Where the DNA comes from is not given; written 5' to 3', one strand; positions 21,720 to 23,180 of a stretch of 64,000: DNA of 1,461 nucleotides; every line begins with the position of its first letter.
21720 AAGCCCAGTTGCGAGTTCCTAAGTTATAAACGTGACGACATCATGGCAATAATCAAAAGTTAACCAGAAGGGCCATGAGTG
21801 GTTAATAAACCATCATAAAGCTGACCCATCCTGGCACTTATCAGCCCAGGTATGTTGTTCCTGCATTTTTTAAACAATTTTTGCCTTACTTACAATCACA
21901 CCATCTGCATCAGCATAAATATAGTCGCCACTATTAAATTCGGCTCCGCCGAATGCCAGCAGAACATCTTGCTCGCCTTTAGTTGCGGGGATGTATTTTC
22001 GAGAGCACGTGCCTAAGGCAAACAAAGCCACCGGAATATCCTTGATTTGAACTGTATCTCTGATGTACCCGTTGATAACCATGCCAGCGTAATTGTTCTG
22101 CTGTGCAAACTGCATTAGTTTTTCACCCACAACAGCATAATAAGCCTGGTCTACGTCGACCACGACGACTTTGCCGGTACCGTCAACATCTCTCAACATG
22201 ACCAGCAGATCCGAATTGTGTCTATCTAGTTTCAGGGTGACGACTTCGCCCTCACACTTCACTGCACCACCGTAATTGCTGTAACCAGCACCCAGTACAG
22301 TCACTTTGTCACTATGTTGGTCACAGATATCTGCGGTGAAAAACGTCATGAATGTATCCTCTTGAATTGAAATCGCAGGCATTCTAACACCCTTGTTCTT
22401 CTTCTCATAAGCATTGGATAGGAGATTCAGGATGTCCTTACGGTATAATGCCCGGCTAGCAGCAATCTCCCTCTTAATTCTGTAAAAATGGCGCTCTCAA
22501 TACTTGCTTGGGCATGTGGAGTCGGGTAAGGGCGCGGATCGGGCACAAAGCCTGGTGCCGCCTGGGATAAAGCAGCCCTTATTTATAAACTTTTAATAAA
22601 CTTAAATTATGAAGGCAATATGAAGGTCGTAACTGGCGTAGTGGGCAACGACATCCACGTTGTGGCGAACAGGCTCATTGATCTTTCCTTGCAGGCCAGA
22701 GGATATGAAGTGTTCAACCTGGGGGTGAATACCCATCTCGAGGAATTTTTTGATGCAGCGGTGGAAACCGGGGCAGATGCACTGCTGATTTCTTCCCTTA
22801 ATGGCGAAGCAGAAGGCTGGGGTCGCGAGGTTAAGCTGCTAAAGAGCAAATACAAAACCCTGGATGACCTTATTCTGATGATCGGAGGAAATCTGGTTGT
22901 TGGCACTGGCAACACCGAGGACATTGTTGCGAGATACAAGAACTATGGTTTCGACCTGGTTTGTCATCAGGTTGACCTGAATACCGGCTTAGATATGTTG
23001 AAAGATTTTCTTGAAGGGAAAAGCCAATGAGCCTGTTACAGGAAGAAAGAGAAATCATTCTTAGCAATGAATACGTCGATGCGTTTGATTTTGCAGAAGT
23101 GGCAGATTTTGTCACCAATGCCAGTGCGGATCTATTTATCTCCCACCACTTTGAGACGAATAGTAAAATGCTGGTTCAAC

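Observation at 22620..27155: B12-dependent glutamate mutase (S, E, GlmL) translationally fused into one operon with a stand-alone adenylating enzyme, with no methylaspartase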

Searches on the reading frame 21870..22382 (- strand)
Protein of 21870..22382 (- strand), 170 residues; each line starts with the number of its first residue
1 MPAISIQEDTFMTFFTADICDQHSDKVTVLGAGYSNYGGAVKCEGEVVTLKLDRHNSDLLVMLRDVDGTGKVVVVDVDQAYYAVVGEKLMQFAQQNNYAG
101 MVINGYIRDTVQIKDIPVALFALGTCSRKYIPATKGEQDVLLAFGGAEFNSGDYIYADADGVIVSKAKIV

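Call 21: search_solved_structures(query=window:21870-22382:-, show_alignments=1)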
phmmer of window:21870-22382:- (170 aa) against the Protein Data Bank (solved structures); distinct sequences matched with E-value up to 0.001: 8.
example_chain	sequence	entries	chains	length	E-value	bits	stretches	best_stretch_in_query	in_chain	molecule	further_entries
2pcn_A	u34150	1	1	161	1e-27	99.8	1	16-166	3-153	S-adenosylmethionine:2-demethylmenaquinone methyltransferase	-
3c8o_A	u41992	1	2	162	3e-23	85.3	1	13-166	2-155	Regulator of ribonuclease activity A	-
1q5x_A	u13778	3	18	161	2.9e-22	82.1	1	12-166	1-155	REGULATOR OF RNASE E ACTIVITY A | REGULATOR OF RIBONUCLEASE ACTIVITY A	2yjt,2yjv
1vi4_A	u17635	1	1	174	1.6e-21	79.7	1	12-167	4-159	Regulator of ribonuclease activity A protein 1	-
1nxj_A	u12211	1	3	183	5e-19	71.5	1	16-164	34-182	Probable S-adenosylmethionine:2-demethylmenaquinone methyltransferase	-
1j3l_A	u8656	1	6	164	3.4e-18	68.8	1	16-164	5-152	Demethylmenaquinone Methyltransferase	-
5x15_A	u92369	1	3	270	5.4e-08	35.7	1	58-165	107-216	Putative transferase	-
3noj_A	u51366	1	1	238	1.1e-05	28.2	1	83-166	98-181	4-carboxy-4-hydroxy-2-oxoadipate aldolase/oxaloacetate decarboxylase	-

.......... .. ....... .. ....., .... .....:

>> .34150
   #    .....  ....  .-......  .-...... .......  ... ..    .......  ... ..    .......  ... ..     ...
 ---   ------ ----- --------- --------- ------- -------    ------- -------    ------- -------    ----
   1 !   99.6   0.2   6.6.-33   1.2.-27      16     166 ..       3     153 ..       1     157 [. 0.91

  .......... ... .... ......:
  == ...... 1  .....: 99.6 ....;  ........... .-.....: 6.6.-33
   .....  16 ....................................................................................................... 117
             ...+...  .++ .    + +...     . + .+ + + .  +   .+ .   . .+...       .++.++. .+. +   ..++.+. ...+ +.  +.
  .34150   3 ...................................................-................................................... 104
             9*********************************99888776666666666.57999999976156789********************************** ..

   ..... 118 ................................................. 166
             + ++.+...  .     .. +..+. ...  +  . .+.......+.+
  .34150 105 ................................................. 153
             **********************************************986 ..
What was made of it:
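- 21870..22349 (-): RraA-like protein (159 aa; the open frame runs on to 22382). It belongs to the RraA / HMG-CHA aldolase / oxaloacetate decarboxylase fold and is divergently transcribed from glmS. Best PDB hit is 2pcn, E 1e-27 (call 21).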

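Call 31: search_protein_families(library=ncbifam, proteins=[window:21870-22382:-], max_evalue=0.00001)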
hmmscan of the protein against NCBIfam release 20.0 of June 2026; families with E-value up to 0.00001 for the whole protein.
window:21870-22382:- (170 aa): 10 families
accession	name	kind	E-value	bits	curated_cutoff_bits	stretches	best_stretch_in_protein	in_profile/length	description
NF006875.0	PRK09372.1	equivalog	5.4e-39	133.5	136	1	12-168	1-157/161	ribonuclease E activity regulator RraA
TIGR01935.1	NOT-MenG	subfamily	3.2e-34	117.9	123.8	1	16-165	1-150/150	RraA family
NF009134.0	PRK12487.1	equivalog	1.3e-32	112.8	196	1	12-168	1-157/161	putative 4-hydroxy-4-methyl-2-oxoglutarate aldolase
TIGR02998.1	RraA_entero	equivalog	2.1e-27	96.2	241.25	1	12-168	1-157/161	ribonuclease E activity regulator RraA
NF004850.0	PRK06201.1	subfamily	2.3e-16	60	231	1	11-165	23-177/222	hypothetical protein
NF005442.0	PRK07028.1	equivalog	5.8e-14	51.5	593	1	11-164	233-384/430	bifunctional hexulose-6-phosphate synthase/ribonuclease regulator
NF006093.0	PRK08245.1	subfamily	1.3e-10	41.1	208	1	69-167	87-187/240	hypothetical protein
NF006731.0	PRK09262.1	equivalog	1.4e-09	37.8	179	1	43-167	55-180/229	4-carboxy-4-hydroxy-2-oxoadipate aldolase/oxaloacetate decarboxylase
NF009399.0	PRK12764.1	equivalog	4.4e-08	32.6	444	1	70-168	347-447/501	fumarylacetoacetate hydrolase family protein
TIGR02798.1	ligK_PcmE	equivalog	1.8e-07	31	304.5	1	37-167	44-174/222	4-carboxy-4-hydroxy-2-oxoadipate aldolase/oxaloacetate decarboxylase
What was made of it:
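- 21870..22349 (-): NF006875 scores 133.5 bits against a cut-off of 136 (call 31).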

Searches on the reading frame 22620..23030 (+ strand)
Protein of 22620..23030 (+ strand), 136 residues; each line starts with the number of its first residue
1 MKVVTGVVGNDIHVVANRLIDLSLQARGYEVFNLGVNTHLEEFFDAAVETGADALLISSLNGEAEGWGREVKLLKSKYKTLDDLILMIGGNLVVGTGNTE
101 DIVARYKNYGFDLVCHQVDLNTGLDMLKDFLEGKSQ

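Call 5: search_protein_families(library=pfam, proteins=[window:22620-23030:+])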
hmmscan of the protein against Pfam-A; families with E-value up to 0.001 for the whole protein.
window:22620-23030:+ (136 aa): 1 family
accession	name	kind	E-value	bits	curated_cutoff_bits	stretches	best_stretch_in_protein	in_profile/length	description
PF02310.24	B12-binding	-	1.3e-12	48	32.1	1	1-93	1-91/121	B12 binding domain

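Call 6: search_protein_families(library=ncbifam, proteins=[window:22620-23030:+])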
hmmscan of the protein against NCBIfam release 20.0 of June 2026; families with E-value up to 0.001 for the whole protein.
window:22620-23030:+ (136 aa): 11 families
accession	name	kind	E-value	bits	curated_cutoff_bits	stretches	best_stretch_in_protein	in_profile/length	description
NF002612.0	PRK02261.1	equivalog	1.2e-43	148.1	110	1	1-133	4-136/148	methylaspartate mutase subunit S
TIGR01501.1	MthylAspMutase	equivalog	2.7e-28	98.4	135.8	1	3-129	4-130/134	methylaspartate mutase subunit S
NF041607.1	dimeth_corrin_MtbC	equivalog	2.1e-08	33.9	350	1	3-92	85-174/203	dimethylamine corrinoid protein MtbC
NF047995.1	corrinoid_MtgC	exception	2.2e-08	33.8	310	1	2-90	94-182/215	glycine betaine-specific corrinoid protein MtgC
NF047996.1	corrin_MtgC_2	exception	6.1e-08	32.4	370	1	3-103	92-191/212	glycine betaine-specific corrinoid protein MtgC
NF040743.1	ornith_mutase_E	equivalog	3.2e-07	28.7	800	1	1-92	596-694/730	D-ornithine 4,5-aminomutase subunit OraE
TIGR02082.1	metH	equivalog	8.7e-07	26.9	1010.85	1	2-133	735-860/1182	methionine synthase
TIGR02370.1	pyl_corrinoid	subfamily_domain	1.9e-06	27.4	215.3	1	2-91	86-175/197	methyltransferase cognate corrinoid protein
NF040655.1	MtaC_Meth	equivalog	8e-05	21.8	420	1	2-49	121-168/253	methanol--corrinoid protein MtaC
NF007024.0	PRK09490.1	equivalog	0.00015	19.7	1497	1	2-62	753-813/1234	methionine synthase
NF045497.1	IsobCoAmut_IcmF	equivalog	0.00052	17.9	1500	1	3-76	5-79/1076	fused isobutyryl-CoA mutase/GTPase IcmF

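Call 19: search_solved_structures(query=window:22620-23030:+, show_alignments=2)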
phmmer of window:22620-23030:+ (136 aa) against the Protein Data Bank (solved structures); distinct sequences matched with E-value up to 0.001: 13.
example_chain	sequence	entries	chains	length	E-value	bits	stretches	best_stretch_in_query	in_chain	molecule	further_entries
1i9c_A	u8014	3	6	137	4e-21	78.5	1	3-115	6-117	GLUTAMATE MUTASE | Glutamate mutase sigma subunit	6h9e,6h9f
1cb7_A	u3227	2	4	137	1e-20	77.1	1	3-115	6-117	PROTEIN (GLUTAMATE MUTASE)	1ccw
1b1a_A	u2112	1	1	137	1e-20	77.1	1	3-115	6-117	GLUTAMATE MUTASE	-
1be1_A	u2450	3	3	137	1.8e-20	76.3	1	3-115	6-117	GLUTAMATE MUTASE | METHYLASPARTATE MUTASE S CHAIN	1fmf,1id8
8g3h_A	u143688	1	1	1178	6.9e-05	25.9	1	2-61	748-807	Methionine synthase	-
9av1_A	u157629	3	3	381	0.00022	24.3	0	34-97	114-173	Inosine-5'-monophosphate dehydrogenase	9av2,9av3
3kow_A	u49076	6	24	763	0.00038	23.5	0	1-65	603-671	D-ornithine aminomutase E component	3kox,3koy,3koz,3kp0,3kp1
1y80_A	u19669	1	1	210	0.00039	23.5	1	2-58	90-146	Predicted cobalamin binding protein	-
7qbj_A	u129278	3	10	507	0.00047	23.2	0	35-97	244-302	Inosine-5'-monophosphate dehydrogenase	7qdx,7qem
1bmt_A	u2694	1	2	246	0.00053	23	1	2-61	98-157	METHIONINE SYNTHASE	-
9cbq_A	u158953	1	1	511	0.00077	22.5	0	4-48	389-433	Methionine synthase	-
8ssd_A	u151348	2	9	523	0.00087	22.4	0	4-48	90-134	Methionine synthase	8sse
3ezx_A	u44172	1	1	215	0.00097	22.2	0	4-90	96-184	Monomethylamine corrinoid protein 1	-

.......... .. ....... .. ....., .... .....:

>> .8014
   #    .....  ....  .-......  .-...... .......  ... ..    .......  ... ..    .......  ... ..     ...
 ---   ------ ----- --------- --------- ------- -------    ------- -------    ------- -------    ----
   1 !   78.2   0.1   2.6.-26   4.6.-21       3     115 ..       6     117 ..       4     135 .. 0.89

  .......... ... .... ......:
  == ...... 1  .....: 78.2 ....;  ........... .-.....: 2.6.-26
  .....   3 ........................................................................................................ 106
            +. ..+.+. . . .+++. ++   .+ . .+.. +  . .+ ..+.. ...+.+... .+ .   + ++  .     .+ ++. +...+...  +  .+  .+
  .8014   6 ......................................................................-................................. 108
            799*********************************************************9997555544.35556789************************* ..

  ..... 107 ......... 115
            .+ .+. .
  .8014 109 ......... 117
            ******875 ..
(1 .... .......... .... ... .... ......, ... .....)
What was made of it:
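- The His-on motif Asp and His are kept in GlmS (call 19).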
